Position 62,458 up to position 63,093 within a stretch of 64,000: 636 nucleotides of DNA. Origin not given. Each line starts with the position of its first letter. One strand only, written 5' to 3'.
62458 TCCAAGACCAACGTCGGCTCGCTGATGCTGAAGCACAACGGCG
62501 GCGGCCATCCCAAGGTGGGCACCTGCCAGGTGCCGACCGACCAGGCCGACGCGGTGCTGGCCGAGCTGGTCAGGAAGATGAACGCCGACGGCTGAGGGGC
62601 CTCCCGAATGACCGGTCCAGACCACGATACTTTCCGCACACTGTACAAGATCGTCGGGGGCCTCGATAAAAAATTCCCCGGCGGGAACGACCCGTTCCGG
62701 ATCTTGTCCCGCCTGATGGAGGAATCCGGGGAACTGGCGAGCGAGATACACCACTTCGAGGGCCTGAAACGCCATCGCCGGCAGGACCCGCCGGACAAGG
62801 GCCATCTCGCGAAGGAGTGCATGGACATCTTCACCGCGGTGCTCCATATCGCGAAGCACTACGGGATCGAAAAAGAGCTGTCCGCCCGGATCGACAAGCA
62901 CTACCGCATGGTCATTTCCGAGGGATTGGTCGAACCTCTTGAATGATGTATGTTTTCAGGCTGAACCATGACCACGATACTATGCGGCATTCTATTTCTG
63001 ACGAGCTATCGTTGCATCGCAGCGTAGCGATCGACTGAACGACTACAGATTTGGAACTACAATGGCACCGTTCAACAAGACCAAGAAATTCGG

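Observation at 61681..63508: DHH phosphoesterase, MazG-like NTP pyrophosphohydrolase and RGG/zinc-ribbon protein wedged between atpA and atpB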

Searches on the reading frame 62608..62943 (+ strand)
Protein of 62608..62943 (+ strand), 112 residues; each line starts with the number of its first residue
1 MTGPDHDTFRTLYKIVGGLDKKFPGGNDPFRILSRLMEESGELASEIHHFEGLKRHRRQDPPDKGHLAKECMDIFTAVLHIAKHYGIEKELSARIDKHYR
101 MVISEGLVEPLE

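Call 7: search_protein_families(library=pfam, proteins=[window:62608-62943:+], max_evalue=0.01)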
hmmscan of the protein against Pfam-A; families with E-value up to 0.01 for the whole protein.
window:62608-62943:+ (112 aa): 1 family
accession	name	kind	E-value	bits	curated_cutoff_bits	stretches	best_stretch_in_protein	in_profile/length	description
PF03819.22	MazG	-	0.00022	21.9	22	1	32-84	6-46/74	MazG nucleotide pyrophosphohydrolase domain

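Call 8: search_protein_families(library=ncbifam, proteins=[window:62608-62943:+], max_evalue=0.01)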
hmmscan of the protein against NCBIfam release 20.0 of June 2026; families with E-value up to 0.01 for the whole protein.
window:62608-62943:+ (112 aa): 0 families

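Call 10: search_solved_structures(query=window:62608-62943:+, max_evalue=10, show_alignments=3)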
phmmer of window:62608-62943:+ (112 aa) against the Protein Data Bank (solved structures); distinct sequences matched with E-value up to 10: 7.
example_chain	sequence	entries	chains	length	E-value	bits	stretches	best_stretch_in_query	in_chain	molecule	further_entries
5ie9_A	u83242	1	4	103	0.00023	24.8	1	10-92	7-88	Nucleotide pyrophosphohydrolase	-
2gta_A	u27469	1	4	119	0.0033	21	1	25-88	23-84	Hypothetical protein ypjD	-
5onj_A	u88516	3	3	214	0.65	13.7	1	48-107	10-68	YndL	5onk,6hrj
2cot_A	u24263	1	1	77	0.78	13.4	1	38-87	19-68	Zinc finger protein 435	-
5wjq_D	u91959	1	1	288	1.5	12.5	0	52-86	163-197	Zinc finger protein 568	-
5v3j_E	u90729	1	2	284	6.6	10.4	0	51-87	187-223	Zinc finger protein 568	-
5egb_A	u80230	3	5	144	8.2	10.1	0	52-85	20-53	Histone-lysine N-methyltransferase PRDM9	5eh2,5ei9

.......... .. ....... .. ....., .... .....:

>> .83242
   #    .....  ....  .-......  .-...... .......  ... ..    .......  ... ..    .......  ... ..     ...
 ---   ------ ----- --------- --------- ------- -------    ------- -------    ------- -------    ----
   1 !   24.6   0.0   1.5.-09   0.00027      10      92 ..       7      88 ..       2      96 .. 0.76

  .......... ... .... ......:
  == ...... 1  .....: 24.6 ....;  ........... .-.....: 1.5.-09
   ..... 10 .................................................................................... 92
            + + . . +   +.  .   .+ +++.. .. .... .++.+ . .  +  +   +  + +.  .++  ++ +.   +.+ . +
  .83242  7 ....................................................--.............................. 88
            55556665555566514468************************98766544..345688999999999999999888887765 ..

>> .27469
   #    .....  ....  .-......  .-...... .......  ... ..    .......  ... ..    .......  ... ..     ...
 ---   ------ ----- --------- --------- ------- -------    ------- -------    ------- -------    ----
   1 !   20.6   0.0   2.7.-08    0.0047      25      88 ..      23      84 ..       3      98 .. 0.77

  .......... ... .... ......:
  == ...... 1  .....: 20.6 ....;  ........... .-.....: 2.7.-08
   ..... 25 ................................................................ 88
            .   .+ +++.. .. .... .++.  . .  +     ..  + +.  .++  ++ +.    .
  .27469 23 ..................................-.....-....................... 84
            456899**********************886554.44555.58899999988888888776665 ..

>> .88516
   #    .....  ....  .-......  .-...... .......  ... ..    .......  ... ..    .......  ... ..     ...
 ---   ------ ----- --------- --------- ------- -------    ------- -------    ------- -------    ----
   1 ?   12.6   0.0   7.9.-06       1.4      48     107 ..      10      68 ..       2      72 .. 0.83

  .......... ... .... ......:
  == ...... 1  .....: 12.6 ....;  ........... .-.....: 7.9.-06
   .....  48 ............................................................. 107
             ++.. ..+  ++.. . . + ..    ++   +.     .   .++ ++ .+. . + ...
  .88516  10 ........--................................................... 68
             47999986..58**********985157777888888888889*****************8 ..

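Call 34: find_homologous_proteins(query=window:62608-62943:+, max_evalue=0.001)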
Query window:62608-62943:+ (112 aa): 9 proteins with E <= 0.001 among 9 candidates.
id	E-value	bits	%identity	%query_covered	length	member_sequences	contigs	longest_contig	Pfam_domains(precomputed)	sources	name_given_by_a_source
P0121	3.8e-70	251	100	100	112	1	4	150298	-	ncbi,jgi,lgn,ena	-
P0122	3.0e-54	200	82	96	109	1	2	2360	-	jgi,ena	jgi:NTP pyrophosphatase (non-canonical NTP hydrolase)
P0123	2.8e-53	197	81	99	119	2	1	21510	PF03819.23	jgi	jgi:NTP pyrophosphatase (non-canonical NTP hydrolase)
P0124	2.7e-49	184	75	96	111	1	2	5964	-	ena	-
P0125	1.0e-44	169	69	97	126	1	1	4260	PF03819.23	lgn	-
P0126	1.3e-38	150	66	94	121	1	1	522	-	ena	-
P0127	5.8e-31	125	62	90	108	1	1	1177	-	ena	-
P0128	2.3e-23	101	53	89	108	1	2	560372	-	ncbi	ncbi:MAG: MazG-like family protein [Caldilineaceae bacterium]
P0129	1.5e-20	92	49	88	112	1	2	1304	-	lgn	-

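Call 35: find_encoding_contigs(protein=P0123, flank=10000, max_places=2)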
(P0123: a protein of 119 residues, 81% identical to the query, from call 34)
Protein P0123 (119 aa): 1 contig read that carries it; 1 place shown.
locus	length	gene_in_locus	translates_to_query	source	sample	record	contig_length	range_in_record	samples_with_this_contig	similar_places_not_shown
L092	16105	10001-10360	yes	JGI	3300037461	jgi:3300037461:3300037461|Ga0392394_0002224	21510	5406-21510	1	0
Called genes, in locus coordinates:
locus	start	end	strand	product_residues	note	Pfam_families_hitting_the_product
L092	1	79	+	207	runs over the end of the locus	PF01991:vATP-synt_E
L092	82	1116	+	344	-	PF01992:vATP-synt_AC39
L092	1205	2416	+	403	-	PF20539:DUF6754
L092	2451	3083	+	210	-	-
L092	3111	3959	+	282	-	-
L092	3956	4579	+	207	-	-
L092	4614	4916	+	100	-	-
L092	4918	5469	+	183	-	-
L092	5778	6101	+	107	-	PF01990:ATP-synt_F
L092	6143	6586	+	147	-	-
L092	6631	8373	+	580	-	PF02874:ATP-synt_ab_N, PF16886:ATP-synt_ab_Xtn, PF00006:ATP-synt_ab, PF22919:ATP-synt_VA_C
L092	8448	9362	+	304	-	-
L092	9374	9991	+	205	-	PF14512:TM1586_NiRdase (faint), PF00881:Nitroreductase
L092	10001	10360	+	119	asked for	PF03819:MazG (faint)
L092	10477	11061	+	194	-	PF23477:zf_Tbcl_2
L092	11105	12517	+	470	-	PF02874:ATP-synt_ab_N, PF00006:ATP-synt_ab, PF22919:ATP-synt_VA_C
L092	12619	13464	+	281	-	-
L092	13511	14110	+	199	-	PF01813:ATP-synt_D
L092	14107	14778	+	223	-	-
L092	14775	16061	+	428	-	PF20094:GWxTD_dom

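Call 36: find_encoding_contigs(protein=P0125, flank=10000, max_places=2)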
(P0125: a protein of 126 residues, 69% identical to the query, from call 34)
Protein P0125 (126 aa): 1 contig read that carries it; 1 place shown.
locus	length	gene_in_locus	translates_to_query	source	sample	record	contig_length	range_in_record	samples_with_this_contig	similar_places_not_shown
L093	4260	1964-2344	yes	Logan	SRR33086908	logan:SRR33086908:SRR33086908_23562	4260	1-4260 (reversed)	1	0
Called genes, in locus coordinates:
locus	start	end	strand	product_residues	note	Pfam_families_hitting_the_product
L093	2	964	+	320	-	?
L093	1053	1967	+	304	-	-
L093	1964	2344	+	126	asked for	PF03819:MazG (weak)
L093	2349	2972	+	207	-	PF14512:TM1586_NiRdase (weak), PF00881:Nitroreductase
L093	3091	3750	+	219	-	PF23477:zf_Tbcl_2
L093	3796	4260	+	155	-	?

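Call 37: find_encoding_contigs(protein=P0124, flank=10000, max_places=2)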
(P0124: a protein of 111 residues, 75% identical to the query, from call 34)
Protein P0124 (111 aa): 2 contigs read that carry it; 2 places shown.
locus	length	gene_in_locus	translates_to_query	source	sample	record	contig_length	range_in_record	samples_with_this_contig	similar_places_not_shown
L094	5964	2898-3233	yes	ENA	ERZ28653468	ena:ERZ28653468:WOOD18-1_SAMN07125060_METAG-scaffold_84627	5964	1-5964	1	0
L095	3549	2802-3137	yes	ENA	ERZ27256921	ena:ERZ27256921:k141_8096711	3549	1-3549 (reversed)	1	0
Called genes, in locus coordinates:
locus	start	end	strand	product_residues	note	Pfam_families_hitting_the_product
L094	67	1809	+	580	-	PF02874:ATP-synt_ab_N, PF16886:ATP-synt_ab_Xtn, PF00006:ATP-synt_ab, PF22919:ATP-synt_VA_C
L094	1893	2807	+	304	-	-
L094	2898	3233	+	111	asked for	-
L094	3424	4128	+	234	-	PF23477:zf_Tbcl_2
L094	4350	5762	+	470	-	PF02874:ATP-synt_ab_N, PF00006:ATP-synt_ab, PF22919:ATP-synt_VA_C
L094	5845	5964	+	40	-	?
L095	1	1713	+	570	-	?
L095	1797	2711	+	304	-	-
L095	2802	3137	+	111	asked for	-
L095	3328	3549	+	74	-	?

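Call 48: search_solved_structures(query=A1, max_evalue=0.01, show_alignments=1)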
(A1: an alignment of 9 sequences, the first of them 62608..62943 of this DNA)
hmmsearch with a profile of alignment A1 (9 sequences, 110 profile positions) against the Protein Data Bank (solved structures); distinct sequences matched with E-value up to 0.01: 6.
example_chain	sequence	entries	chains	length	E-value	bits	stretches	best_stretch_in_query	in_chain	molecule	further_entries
5ie9_A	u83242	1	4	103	1.4e-07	34.8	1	2-93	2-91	Nucleotide pyrophosphohydrolase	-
2gta_A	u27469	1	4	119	5.7e-07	32.9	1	25-96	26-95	Hypothetical protein ypjD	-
8cwy_A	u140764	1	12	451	1.6e-05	28.2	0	37-94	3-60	T32-15-1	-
8cws_A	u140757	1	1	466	1.9e-05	27.9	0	47-95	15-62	F4132-2 Chain A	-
5cwb_A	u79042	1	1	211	0.0026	21.1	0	35-93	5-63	Designed helical repeat protein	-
9dci_A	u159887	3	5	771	0.0076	19.6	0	25-84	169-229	ATP-dependent DNA helicase UvrD1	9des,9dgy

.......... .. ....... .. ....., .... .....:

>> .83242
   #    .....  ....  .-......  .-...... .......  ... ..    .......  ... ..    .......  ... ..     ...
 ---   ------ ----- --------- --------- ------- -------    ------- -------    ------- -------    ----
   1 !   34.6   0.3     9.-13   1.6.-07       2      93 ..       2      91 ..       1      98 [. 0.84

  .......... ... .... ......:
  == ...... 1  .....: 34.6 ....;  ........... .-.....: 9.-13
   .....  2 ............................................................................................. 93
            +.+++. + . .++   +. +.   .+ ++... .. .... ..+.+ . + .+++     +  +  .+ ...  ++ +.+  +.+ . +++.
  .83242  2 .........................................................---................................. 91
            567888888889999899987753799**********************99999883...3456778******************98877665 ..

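Call 57: search_protein_representatives(alignment_id=A1)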
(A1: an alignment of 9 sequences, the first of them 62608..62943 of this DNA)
Query: 9 sequences, 110 profile positions. Proteins with E-value up to 0.001 (for the whole library): 413; up to 1e-10: 167; up to 1e-30: 5. The best 150 are listed.
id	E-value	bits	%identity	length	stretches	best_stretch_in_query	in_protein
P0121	1.5e-54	198.9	-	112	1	2-110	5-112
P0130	1.8e-37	144.0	-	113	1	5-109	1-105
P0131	1.1e-36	141.4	-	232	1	2-105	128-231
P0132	5.3e-32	126.3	-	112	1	4-106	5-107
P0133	4.2e-31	123.5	-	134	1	5-108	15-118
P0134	3.0e-29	117.5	-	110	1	6-107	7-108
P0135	8.2e-29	116.1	-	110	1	4-98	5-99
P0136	8.9e-29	116.0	-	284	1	6-108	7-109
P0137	5.1e-28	113.5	-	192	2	3-90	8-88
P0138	3.1e-27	111.0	-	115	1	6-106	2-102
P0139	5.7e-27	110.1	-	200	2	26-104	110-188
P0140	1.3e-26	109.0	-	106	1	6-106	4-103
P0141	1.4e-26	108.9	-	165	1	5-95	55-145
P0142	5.5e-26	107.0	-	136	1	4-100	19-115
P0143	8.8e-26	106.3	-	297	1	2-107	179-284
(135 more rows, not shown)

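Call 70: search_protein_families(library=padloc, proteins=[window:62608-62943:+, L092:9374-9988:+], max_evalue=0.01)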
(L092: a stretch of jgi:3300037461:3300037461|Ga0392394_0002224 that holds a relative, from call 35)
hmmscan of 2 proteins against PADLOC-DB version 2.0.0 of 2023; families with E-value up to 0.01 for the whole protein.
window:62608-62943:+ (112 aa): 0 families

L092:9374-9988:+ (205 aa): 0 families

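Call 71: find_encoding_contigs(protein=P0128, flank=6000, max_places=2)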
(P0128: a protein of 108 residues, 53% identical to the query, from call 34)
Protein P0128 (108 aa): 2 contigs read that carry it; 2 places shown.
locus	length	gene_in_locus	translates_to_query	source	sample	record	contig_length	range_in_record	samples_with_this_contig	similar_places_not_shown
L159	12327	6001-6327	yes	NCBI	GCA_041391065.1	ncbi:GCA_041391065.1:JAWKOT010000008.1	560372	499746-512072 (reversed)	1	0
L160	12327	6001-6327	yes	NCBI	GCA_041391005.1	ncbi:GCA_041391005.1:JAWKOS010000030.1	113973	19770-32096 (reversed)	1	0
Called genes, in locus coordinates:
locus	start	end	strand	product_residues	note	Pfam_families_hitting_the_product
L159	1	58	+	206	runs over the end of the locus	PF01209:Ubie_methyltran, PF13489:Methyltransf_23, PF07021:MetW (weak), PF13847:Methyltransf_31, PF08241:Methyltransf_11, PF08242:Methyltransf_12, PF13649:Methyltransf_25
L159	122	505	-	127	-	PF08241:Methyltransf_11 (weak), PF13649:Methyltransf_25 (weak)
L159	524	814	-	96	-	-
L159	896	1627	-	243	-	PF03737:RraA-like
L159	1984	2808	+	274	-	PF05721:PhyH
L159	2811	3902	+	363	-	PF01408:GFO_IDH_MocA, PF22725:GFO_IDH_MocA_C3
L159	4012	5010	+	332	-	PF03786:UxuA, PF01261:AP_endonuc_2, PF03786:UxuA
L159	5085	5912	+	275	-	PF00106:adh_short, PF08659:KR, PF13561:adh_short_C2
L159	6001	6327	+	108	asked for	-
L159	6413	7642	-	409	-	PF13413:HTH_25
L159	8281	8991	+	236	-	PF01520:Amidase_3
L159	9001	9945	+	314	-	PF00583:Acetyltransf_1, PF13508:Acetyltransf_7, PF13673:Acetyltransf_10 (weak), PF13527:Acetyltransf_9 (faint), PF00583:Acetyltransf_1 (weak), PF13508:Acetyltransf_7 (weak)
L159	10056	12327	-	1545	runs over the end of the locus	PF04997:RNA_pol_Rpb1_1, PF05000:RNA_pol_Rpb1_4 (faint), PF00623:RNA_pol_Rpb1_2, PF04983:RNA_pol_Rpb1_3, PF04998:RNA_pol_Rpb1_5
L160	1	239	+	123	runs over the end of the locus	-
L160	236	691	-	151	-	PF08241:Methyltransf_11, PF13649:Methyltransf_25, PF13847:Methyltransf_31 (faint)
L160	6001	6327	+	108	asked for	-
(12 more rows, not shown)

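Call 76: predict_structure(alignment_id=A1)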
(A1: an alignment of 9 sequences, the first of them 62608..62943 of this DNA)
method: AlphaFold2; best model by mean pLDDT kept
length: 112 residues; sequences in the alignment: 9
mean_pLDDT: 73.4   pTM: 0.57
mean pLDDT of the five models: 73.4, 63.5, 60.8, 59.9, 57.4
residues with pLDDT >= 90: 10; 70-90: 57; 50-70: 34; < 50: 11
segments of 3 or more residues with pLDDT < 50: 1-3, 46-48, 54-58
pLDDT, mean of each block of 10 residues (from residue 1): 63 82 66 64 53 51 76 82 91 89 88 80
secondary structure, 60 per line:
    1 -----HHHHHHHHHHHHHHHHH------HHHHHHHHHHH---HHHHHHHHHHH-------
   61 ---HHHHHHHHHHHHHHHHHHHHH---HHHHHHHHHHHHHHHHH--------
elements in order: H6-22 H29-39 H43-53 H64-84 H88-104

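Call 79: fold_search(model_id=the predicted structure, library=pdb)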
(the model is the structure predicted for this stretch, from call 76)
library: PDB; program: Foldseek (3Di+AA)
matches with E <= 10: 35; with E <= 0.001: 0
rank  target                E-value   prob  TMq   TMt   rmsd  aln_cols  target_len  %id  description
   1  8drj_A                3.0e+00  0.05  0.20  0.21  15.0       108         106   13  Apo B2 dimer (H60/H100/H104) formed in the presence of Cu(II) (released 2022-10-12)
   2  8tlp_A                4.3e+00  0.05  0.22  0.13  19.4       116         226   18  Computationally designed tunable C2 symmetric tandem repeat homodimer, D_3_633_8x without peptide (released 2024-12-11)
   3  8tua                  5.1e+00  0.05  0.22  0.03  16.5       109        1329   14  Full-length P-Rex1 in complex with inositol 1,3,4,5-tetrakisphosphate (IP4) (released 2024-04-10)
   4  2ahr_D                5.1e+00  0.03  0.19  0.11  13.0       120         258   19  Crystal Structures of 1-Pyrroline-5-Carboxylate Reductase from Human Pathogen Streptococcus pyogenes (released 2005-09-13)
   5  9tav_B                5.1e+00  0.02  0.19  0.18  16.2       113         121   14  De novo photoenzyme photoABLE2 in complex with substrate (released 2026-03-25)
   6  2fm9                  5.4e+00  0.04  0.22  0.15  14.6       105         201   18  Structure of Salmonella SipA residues 48-264 (released 2006-03-21)
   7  9bts_A                5.4e+00  0.03  0.20  0.17  12.4       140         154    9  Crystal structure of the bacterioferritin (Bfr) and ferritin (Ftn) heterooligomer complex from Acinetobacter baumannii (released 2024-08-14)
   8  2ahr_C                5.4e+00  0.03  0.19  0.10  13.8       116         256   20  Crystal Structures of 1-Pyrroline-5-Carboxylate Reductase from Human Pathogen Streptococcus pyogenes (released 2005-09-13)
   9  6ot8                  5.7e+00  0.03  0.19  0.19  15.0       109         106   15  Bimetallic hexameric cage design 4 (BMC4) from cytochrome cb562 (released 2020-01-29)
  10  5xua_G                5.7e+00  0.02  0.19  0.16  18.9       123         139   11  The ligand-free dimer of chemoreceptor MCP2201 ligand binding domain (released 2018-06-27)
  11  4xek_A                6.1e+00  0.04  0.23  0.20  17.4       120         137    8  Pyk2-FAT domain in complex with leupaxin LD4 motif (released 2015-12-30)
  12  2oer_A                6.1e+00  0.04  0.25  0.16  16.4       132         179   14  Probable Transcriptional Regulator from Pseudomonas aeruginosa (released 2007-01-30)
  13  8clk_A                6.1e+00  0.03  0.21  0.07  14.8       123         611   13  TFIIIC TauA complex (released 2023-06-21)
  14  7f6j_C                6.4e+00  0.02  0.20  0.20  14.2       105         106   18  Crystal structure of the PDZD8 coiled-coil domain - Rab7 complex (released 2022-02-23)
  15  7jrq                  6.8e+00  0.04  0.25  0.22  15.1       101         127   12  Crystallographically Characterized De Novo Designed Mn-Diphenylporphyrin Binding Protein (released 2021-01-13)
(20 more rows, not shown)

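Call 98: find_related_loci(query=A1, collection=viral_contigs, flank=5000)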
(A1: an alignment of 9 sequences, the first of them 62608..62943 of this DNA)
Query A1 (112 aa) in viral_contigs; peptide patterns used: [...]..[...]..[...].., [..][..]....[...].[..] (x = any residue, [..] = any of these).
160 stretches matched a pattern, but none encodes a relative of the query by tblastn (E <= 1e-3).
